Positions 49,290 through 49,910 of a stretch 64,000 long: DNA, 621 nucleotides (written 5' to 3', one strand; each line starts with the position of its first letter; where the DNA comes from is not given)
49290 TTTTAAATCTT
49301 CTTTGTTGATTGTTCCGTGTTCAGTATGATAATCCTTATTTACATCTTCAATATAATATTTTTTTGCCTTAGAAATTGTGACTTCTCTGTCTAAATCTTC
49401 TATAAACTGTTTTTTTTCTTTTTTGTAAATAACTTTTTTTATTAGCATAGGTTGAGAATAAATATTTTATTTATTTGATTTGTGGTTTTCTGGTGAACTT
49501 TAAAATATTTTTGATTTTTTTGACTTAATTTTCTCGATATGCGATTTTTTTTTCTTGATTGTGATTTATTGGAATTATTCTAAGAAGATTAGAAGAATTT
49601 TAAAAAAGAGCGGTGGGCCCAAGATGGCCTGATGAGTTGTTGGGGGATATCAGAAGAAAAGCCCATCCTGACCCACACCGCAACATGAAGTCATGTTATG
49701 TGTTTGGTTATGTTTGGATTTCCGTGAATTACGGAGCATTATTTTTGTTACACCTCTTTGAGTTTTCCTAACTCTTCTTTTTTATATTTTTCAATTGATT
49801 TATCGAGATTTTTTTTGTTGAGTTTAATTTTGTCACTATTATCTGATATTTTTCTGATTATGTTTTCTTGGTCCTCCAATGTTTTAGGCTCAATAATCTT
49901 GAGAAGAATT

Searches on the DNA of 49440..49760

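Call 69: search_rna_families(source=window, start=49440, end=49760, threshold=evalue, max_evalue=10)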
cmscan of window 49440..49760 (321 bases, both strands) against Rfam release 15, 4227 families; matches with E-value up to 10: 2.
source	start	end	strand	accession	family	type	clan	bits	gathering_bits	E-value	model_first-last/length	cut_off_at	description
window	49499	49680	+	RF02194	HPnc0260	Gene; antisense;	-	21.8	59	7.7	1-156/156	no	Bacterial antisense RNA HPnc0260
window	49440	49461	+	RF01081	SBWMV1_UPD-PKe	Cis-reg;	-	14.4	38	6.2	5-26/26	5'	Pseudoknot of upstream pseudoknot domain (UPD) of the 3'UTR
